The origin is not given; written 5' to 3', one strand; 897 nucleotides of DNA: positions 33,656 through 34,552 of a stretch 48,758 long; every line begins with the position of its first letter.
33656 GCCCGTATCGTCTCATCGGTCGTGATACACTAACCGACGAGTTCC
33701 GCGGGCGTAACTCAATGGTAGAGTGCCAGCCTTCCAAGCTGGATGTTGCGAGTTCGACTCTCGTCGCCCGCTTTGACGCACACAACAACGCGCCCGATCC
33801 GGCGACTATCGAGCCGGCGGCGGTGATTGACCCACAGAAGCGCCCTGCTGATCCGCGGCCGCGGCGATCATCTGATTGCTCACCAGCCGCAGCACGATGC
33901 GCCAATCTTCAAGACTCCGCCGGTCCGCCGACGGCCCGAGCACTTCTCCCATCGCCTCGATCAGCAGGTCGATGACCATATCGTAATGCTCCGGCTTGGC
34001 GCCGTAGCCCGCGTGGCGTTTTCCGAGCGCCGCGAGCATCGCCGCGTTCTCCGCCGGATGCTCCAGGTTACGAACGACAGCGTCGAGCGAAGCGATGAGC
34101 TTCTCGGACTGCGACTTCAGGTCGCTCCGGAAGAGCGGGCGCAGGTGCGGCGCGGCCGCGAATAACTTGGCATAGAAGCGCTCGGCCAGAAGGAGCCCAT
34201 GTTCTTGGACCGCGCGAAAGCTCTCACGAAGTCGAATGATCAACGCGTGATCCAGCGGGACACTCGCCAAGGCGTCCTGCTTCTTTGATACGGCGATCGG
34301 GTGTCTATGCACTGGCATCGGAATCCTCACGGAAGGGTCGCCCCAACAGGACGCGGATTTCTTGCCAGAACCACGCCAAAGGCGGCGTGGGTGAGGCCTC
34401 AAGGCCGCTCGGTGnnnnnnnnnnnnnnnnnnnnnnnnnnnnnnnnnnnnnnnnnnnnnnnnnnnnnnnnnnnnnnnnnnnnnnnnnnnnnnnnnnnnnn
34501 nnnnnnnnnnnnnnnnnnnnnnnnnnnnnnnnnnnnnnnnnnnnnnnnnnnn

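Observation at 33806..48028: Two paralogous ECF-sigma / Ser-Thr-kinase / beta-propeller modules bracket a triad of PEP-CTERM-type surface proteins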

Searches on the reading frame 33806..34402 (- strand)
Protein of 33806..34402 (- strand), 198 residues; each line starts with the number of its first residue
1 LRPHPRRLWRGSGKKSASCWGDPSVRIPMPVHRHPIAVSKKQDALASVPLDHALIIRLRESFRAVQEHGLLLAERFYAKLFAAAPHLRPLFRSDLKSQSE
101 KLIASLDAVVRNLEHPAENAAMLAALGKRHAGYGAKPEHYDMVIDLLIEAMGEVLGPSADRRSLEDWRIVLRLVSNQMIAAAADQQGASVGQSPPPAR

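Call 3: search_protein_families(library=pfam, proteins=[window:33806-34402:-], max_evalue=0.01)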
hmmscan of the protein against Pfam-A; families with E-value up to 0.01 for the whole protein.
window:33806-34402:- (198 aa): 1 family
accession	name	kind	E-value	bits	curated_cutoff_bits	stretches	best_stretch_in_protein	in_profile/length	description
PF00042.28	Globin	-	4.2e-12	47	22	1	75-178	2-117/117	Globin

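Call 4: search_protein_families(library=ncbifam, proteins=[window:33806-34402:-], max_evalue=0.1)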
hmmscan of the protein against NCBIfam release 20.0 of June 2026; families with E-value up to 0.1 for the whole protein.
window:33806-34402:- (198 aa): 1 family
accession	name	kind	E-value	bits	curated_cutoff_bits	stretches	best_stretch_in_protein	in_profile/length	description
NF009805.0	PRK13289.1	equivalog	1.9e-14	53.5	432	1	59-181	11-136/399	NO-inducible flavohemoprotein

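Call 65: find_homologous_proteins(query=window:33806-34318:-, max_evalue=1e-10)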
Query window:33806-34318:- (170 aa): 157 proteins with E <= 1e-10 among 1099 candidates; the best 120 are listed.
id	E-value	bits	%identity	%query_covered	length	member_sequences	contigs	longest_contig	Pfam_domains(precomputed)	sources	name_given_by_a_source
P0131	1.0e-102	359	100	100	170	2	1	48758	PF00042.29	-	-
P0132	2.4e-89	316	87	100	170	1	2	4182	PF00042.29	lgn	-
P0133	9.9e-65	236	67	96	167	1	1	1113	PF00042.29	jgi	-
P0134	1.2e-63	232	69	94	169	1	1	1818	PF00042.29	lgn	-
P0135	2.5e-63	231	67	95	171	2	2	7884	PF00042.29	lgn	-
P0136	3.3e-63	231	65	96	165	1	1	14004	PF00042.29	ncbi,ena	-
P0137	2.3e-62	228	69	91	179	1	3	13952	PF00042.29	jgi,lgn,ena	-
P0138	7.0e-62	226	66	98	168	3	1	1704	PF00042.29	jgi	-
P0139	9.2e-62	226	68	92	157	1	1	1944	PF00042.29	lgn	-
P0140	1.2e-60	222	69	91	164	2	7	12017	PF00042.29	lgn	-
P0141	4.9e-60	220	67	91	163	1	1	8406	PF00042.29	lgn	-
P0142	5.1e-60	220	66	95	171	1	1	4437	PF00042.29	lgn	-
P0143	8.7e-60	219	69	91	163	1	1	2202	PF00042.29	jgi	jgi:hemoglobin-like flavoprotein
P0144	5.0e-59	217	68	91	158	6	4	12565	PF00042.29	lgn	-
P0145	5.2e-59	217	64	89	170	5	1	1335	PF00042.29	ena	-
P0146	5.7e-59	217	63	98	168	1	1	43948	PF00042.29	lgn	-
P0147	1.5e-58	215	67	91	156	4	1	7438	PF00042.29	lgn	-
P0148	1.5e-58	215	63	98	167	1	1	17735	PF00042.29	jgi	jgi:hemoglobin-like flavoprotein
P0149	1.6e-58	215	67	91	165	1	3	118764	PF00042.29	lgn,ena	-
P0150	1.7e-58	215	65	92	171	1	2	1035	PF00042.29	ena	-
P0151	1.3e-57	212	65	92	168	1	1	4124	PF00042.29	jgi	-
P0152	6.1e-57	210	62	93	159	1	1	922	PF00042.29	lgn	-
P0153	7.5e-57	210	66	91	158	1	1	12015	PF00042.29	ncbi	-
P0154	1.6e-56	209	58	100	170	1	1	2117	PF00042.29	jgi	jgi:hemoglobin-like flavoprotein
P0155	2.3e-56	208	63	99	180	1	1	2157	PF00042.29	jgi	-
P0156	3.2e-56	208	64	93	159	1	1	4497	PF00042.29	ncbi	-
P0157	4.0e-56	208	63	91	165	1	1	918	PF00042.29,PF11563.15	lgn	-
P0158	5.8e-56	207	61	98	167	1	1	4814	PF00042.29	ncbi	-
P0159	9.9e-56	206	65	91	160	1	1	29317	PF00042.29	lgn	-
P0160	1.2e-55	206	61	99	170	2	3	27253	PF00042.29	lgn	-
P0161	2.0e-55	205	63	91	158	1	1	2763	PF00042.29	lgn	-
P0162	3.2e-55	205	64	91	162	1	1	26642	PF00042.29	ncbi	-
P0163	3.6e-55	204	61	94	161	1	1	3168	PF00042.29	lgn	-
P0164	3.9e-55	204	62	89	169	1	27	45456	PF00042.29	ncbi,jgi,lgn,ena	-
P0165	4.7e-55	204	62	91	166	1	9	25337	PF00042.29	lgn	-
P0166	6.2e-55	204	65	91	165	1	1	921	PF00042.29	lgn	-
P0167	1.1e-54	203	61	93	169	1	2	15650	PF00042.29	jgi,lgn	-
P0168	1.3e-54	203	60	99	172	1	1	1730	PF00042.29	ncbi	-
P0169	1.3e-54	203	59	91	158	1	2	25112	PF00042.29,PF11563.15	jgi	jgi:hemoglobin-like flavoprotein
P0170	1.5e-54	202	61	91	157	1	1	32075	PF00042.29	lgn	-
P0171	1.6e-54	202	60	92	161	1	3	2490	PF00042.29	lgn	-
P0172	1.6e-54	202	59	99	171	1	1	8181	PF00042.29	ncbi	-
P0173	1.8e-54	202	60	96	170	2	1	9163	PF00042.29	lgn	-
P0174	3.0e-54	201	64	89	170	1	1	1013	PF00042.29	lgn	-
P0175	3.1e-54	201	62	91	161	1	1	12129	PF00042.29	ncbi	-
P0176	4.0e-54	201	63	94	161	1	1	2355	PF00042.29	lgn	-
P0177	4.5e-54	201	63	93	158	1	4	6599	PF00042.29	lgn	-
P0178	4.6e-54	201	63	94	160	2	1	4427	PF00042.29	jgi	-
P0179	5.3e-54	201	60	95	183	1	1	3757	PF00042.29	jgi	jgi:nitric oxide dioxygenase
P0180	9.5e-54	200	62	91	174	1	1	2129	PF00042.29,PF11563.15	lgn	-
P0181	1.1e-53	200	57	98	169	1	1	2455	PF00042.29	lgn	-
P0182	1.4e-53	199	58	99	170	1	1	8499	PF00042.29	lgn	-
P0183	1.7e-53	199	60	91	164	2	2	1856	PF00042.29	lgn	-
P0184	1.8e-53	199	61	91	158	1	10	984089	PF00042.29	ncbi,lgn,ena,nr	ncbi:MAG: globin domain-containing protein [Phycisphaerales bacterium]|nr:hypothetical protein [Plan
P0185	3.1e-53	198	63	90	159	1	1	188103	PF00042.29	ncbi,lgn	ncbi:MAG: globin domain-containing protein [Phycisphaerales bacterium]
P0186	3.4e-53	198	62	88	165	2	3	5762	PF00042.29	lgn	-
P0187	3.8e-53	198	63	91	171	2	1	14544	PF00042.29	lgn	-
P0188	4.2e-53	198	60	92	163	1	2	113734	PF00042.29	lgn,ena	-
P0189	4.4e-53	198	58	96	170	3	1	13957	PF00042.29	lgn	-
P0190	4.9e-53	198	61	92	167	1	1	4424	PF00042.29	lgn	-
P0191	5.0e-53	197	58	94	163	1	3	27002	PF00042.29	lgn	-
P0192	5.2e-53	197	59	93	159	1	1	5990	PF00042.29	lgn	-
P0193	7.9e-53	197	62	91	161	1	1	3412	PF00042.29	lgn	-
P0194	1.1e-52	196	62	91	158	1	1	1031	PF00042.29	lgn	-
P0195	1.1e-52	196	62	91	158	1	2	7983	PF00042.29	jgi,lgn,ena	-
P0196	1.2e-52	196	62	91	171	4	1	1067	PF00042.29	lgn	-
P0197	1.6e-52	196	62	91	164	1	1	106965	PF00042.29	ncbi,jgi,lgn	-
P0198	2.0e-52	196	62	91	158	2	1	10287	PF00042.29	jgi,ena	-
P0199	2.1e-52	195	60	95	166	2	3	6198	PF00042.29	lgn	-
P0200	3.0e-52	195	59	100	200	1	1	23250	PF00042.29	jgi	jgi:hemoglobin-like flavoprotein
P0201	4.1e-52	195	58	94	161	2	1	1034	PF00042.29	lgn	-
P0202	4.4e-52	194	60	95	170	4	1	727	PF00042.29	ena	-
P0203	6.6e-52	194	62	91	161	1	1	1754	PF00042.29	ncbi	-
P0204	8.7e-52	193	58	91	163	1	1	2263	PF00042.29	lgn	-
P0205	1.7e-51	193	58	91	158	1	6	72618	PF00042.29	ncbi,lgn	-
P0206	3.5e-51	192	59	100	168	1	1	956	PF00042.29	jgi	jgi:nitric oxide dioxygenase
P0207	3.9e-51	191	61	91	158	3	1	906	PF00042.29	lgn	-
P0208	3.9e-51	191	58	96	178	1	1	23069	PF00042.29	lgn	-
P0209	4.1e-51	191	58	91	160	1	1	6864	PF00042.29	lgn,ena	-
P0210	4.4e-51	191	60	91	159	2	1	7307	PF00042.29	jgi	jgi:nitric oxide dioxygenase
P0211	7.8e-51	190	58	91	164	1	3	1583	PF00042.29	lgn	-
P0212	8.9e-51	190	60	91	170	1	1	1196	PF00042.29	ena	-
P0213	9.7e-51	190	59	91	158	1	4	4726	PF00042.29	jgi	jgi:hemoglobin-like flavoprotein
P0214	1.1e-50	190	55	91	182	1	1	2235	PF00042.29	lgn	-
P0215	1.1e-50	190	59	91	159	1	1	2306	PF00042.29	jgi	jgi:hemoglobin-like flavoprotein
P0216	1.5e-50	189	59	98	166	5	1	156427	PF00042.29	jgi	jgi:hemoglobin-like flavoprotein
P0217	2.0e-50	189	61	91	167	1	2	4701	PF00042.29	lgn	-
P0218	3.3e-50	188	59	91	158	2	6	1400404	PF00042.29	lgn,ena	-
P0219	3.4e-50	188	64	84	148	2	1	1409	PF00042.29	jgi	-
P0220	4.4e-50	188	58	92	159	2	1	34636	PF00042.29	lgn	-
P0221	4.4e-50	188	58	92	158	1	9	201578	PF00042.29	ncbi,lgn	-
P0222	5.3e-50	188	54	99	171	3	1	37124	PF00042.29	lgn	-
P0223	5.6e-50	188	59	92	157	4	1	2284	PF00042.29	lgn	-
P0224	6.6e-50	187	59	92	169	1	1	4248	PF00042.29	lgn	-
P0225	6.9e-50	187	59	94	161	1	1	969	PF00042.29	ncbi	-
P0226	7.9e-50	187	58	91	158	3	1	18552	PF00042.29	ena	-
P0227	8.7e-50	187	56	97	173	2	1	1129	PF00042.29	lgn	-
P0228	9.3e-50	187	59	91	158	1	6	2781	PF00042.29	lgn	-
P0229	1.6e-49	186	57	91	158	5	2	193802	PF00042.29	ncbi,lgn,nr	ncbi:MAG: hypothetical protein J0L78_06380 [Planctomycetes bacterium]|nr:hypothetical protein [Planc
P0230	1.7e-49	186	58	91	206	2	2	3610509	PF00042.29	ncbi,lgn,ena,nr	ncbi:MAG: hypothetical protein HRU70_01555 [Phycisphaeraceae bacterium]|nr:MAG: hypothetical protein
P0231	1.7e-49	186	59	91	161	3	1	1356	PF00042.29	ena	-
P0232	2.0e-49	186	56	89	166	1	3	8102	PF00042.29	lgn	-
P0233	3.3e-49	185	60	90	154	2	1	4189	PF00042.29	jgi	jgi:hemoglobin-like flavoprotein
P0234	5.6e-49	184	60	91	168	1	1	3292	PF00042.29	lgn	-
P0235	5.8e-49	184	60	91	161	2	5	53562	PF00042.29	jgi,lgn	jgi:hemoglobin-like flavoprotein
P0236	6.6e-49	184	59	91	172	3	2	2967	PF00042.29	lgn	-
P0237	9.6e-49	184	58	91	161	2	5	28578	PF00042.29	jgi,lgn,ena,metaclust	metaclust:\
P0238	1.4e-48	183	56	91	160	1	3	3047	PF00042.29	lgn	-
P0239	1.5e-48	183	55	98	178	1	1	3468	PF00042.29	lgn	-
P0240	2.1e-48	182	56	89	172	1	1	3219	PF00042.29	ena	-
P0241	2.4e-48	182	59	91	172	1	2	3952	PF00042.29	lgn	-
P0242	2.9e-48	182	57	91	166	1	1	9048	PF00042.29,PF11563.15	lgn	-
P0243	3.5e-48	182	59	91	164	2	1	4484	PF00042.29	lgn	-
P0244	4.9e-48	181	57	98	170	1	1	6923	PF00042.29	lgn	-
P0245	5.5e-48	181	56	92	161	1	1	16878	PF00042.29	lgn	-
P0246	6.4e-48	181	55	98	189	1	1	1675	PF00042.29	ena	-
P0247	7.6e-48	181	60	91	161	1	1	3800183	PF00042.29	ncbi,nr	ncbi:MAG: hypothetical protein KF838_06170 [Phycisphaeraceae bacterium]|nr:MAG: hypothetical protein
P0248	8.9e-48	180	58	92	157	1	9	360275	PF00042.29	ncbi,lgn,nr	ncbi:MAG: hypothetical protein K2Y21_04200 [Phycisphaerales bacterium]|nr:hypothetical protein [Phyc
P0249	1.4e-47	180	58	88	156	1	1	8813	PF00042.29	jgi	jgi:nitric oxide dioxygenase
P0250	1.9e-47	179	56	92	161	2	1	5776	PF00042.29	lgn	-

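Call 66: search_solved_structures(query=window:33806-34318:-, max_evalue=0.001, show_alignments=2)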
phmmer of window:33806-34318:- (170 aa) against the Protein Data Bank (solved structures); distinct sequences matched with E-value up to 0.001: 43.
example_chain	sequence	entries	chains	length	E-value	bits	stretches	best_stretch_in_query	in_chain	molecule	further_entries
3s1i_A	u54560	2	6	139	2e-12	50.9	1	30-151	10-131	Hemoglobin-like flavoprotein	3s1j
3ubc_A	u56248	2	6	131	2.8e-12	50.4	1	30-148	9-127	Hemoglobin-like flavoprotein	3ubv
3wfw_A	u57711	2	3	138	4.5e-12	49.8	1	41-144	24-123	Hemoglobin-like flavoprotein fused to Roadblock/LC7 domain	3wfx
6wk3_A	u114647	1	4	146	2.1e-11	47.6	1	30-146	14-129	Nitric oxide dioxygenase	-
1vhb_A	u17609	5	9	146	3.7e-11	46.8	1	23-158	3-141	HEMOGLOBIN | PROTEIN (HEMOGLOBIN)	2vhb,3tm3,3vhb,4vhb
3ozu_A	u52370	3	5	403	6.3e-11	46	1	36-140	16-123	Flavohemoprotein | Flavohemoglobin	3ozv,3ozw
1cqx_A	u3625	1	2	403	6.3e-11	46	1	36-140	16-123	FLAVOHEMOPROTEIN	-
3tld_A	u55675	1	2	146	1.3e-10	45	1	23-158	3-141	Bacterial hemoglobin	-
7dih_A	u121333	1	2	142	6e-10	42.9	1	30-140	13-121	Thermoglobin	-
3tm9_A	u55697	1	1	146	6.7e-10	42.7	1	23-158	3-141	Bacterial hemoglobin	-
7ohd_A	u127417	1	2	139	4.3e-08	36.8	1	30-140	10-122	Neuroglobin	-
8grz_A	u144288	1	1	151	1.4e-07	35.1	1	30-140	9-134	Neuroglobin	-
4mpm_A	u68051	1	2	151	2e-07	34.7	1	30-140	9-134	Neuroglobin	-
8wub_A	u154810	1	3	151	2.9e-07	34.1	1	30-140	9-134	Neuroglobin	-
1oj6_A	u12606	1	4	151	4.6e-07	33.5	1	30-140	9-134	Neuroglobin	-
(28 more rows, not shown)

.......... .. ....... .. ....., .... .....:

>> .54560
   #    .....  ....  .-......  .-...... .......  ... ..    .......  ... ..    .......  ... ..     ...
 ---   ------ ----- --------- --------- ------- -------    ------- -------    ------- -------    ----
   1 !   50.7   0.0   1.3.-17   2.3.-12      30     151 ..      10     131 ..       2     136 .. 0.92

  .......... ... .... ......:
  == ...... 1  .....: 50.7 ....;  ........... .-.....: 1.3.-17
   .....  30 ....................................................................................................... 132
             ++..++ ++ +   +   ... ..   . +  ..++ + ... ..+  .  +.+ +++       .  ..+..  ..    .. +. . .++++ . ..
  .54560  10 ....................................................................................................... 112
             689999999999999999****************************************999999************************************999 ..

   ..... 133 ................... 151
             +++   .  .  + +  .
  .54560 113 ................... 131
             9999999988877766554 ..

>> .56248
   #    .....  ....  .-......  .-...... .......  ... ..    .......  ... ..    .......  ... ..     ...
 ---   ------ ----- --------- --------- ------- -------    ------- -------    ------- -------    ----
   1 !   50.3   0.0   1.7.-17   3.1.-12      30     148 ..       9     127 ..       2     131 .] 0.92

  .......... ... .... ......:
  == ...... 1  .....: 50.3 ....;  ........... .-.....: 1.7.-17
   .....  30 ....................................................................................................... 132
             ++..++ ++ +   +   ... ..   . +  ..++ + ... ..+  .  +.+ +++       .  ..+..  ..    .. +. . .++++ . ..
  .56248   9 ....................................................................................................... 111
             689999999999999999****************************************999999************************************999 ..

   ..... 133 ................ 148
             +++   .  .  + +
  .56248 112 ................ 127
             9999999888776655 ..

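Call 67: find_encoding_contigs(protein=P0184, flank=10000, max_places=2)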
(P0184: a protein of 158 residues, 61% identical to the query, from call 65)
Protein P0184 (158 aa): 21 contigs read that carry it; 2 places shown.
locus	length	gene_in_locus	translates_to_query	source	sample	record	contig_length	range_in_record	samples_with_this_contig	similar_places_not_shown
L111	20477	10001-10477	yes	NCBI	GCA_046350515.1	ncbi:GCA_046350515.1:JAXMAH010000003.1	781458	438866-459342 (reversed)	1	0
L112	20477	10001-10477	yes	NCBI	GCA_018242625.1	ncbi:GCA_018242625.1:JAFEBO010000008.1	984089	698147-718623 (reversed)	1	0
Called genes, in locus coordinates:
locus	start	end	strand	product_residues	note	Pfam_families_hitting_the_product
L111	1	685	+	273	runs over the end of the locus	PF00248:Aldo_ket_red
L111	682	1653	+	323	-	PF01073:3Beta_HSD, PF01370:Epimerase, PF02719:Polysacc_synt_2 (faint), PF04321:RmlD_sub_bind, PF07993:NAD_binding_4 (faint), PF16363:GDP_Man_Dehyd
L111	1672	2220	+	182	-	PF02834:LigT_PEase, PF13563:2_5_RNA_ligase2, PF02834:LigT_PEase (weak)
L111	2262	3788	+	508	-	PF00450:Peptidase_S10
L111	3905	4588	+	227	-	-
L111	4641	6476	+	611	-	PF00587:tRNA-synt_2b, PF04073:tRNA_edit, PF03129:HGTP_anticodon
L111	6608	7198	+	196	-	PF07638:Sigma70_ECF, PF08281:Sigma70_r4_2, PF04545:Sigma70_r4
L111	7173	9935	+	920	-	PF00069:Pkinase, PF07714:PK_Tyr_Ser-Thr, PF24885:TPR_NPHP3, PF13424:TPR_12, PF13424:TPR_12, PF13374:TPR_10, PF13424:TPR_12, PF17874:TPR_MalT, +14 more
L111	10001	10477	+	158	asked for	PF00042:Globin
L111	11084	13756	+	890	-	-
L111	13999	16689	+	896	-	-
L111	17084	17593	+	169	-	PF00583:Acetyltransf_1, PF13508:Acetyltransf_7, PF08445:FR47 (weak)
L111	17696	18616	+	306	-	PF00165:HTH_AraC (weak), PF12833:HTH_18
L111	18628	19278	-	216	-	-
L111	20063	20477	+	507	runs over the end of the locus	PF00221:Lyase_aromatic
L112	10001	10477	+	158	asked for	PF00042:Globin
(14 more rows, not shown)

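Call 68: find_encoding_contigs(protein=P0230, flank=10000, max_places=2)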
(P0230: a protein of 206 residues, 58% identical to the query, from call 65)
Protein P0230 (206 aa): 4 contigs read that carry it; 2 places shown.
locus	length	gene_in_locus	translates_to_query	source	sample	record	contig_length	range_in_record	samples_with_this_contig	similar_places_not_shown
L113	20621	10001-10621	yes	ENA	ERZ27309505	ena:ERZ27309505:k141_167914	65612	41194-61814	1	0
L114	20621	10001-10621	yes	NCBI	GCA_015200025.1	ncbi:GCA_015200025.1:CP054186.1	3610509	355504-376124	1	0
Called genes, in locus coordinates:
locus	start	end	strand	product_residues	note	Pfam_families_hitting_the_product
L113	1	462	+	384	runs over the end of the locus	PF01758:SBF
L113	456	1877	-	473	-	-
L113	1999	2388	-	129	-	PF00903:Glyoxalase, PF22677:Ble-like_N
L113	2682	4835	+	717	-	-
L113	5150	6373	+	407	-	-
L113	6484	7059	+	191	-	PF07638:Sigma70_ECF, PF08281:Sigma70_r4_2, PF04545:Sigma70_r4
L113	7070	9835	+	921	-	PF00069:Pkinase, PF07714:PK_Tyr_Ser-Thr, PF13424:TPR_12, PF13424:TPR_12, PF13374:TPR_10, PF13424:TPR_12, PF24885:TPR_NPHP3, PF13424:TPR_12, +11 more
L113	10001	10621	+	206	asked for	PF00042:Globin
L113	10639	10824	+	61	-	-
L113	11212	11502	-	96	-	-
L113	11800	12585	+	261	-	-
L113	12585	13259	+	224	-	-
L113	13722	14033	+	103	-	-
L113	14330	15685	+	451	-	-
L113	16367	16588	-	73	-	-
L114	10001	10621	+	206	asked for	PF00042:Globin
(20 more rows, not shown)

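Call 69: find_encoding_contigs(protein=P0247, flank=10000, max_places=2)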
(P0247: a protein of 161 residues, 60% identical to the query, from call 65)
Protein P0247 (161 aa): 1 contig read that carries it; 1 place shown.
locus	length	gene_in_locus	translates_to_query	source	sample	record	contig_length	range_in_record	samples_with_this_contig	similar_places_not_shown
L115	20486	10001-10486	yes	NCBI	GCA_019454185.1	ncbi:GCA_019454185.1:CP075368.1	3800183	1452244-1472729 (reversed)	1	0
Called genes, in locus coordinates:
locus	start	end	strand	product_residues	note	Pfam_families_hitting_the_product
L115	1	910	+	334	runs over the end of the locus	PF01193:RNA_pol_L, PF01000:RNA_pol_A_bac, PF03118:RNA_pol_A_CTD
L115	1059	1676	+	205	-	PF01196:Ribosomal_L17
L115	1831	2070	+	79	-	-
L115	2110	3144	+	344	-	PF02912:Phe_tRNA-synt_N, PF01409:tRNA-synt_2d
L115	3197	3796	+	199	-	PF13273:DUF4064 (faint)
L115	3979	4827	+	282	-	PF01609:DDE_Tnp_1, PF13612:DDE_Tnp_1_3 (faint)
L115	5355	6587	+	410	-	-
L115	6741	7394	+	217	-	PF07638:Sigma70_ECF, PF08281:Sigma70_r4_2, PF04545:Sigma70_r4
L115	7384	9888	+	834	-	PF00069:Pkinase, PF07714:PK_Tyr_Ser-Thr, PF24885:TPR_NPHP3, PF13424:TPR_12, PF13374:TPR_10, PF13424:TPR_12, PF13424:TPR_12, PF13374:TPR_10, +18 more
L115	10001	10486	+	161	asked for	PF00042:Globin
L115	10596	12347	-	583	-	PF00023:Ank (faint), PF13606:Ank_3 (faint), PF13637:Ank_4 (faint), PF12796:Ank_2, PF13857:Ank_5 (weak), PF12796:Ank_2 (weak)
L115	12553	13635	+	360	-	-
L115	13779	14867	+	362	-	PF05343:Peptidase_M42, PF01546:Peptidase_M20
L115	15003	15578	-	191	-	PF12728:HTH_17, PF00072:Response_reg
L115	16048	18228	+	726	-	PF13646:HEAT_2 (faint)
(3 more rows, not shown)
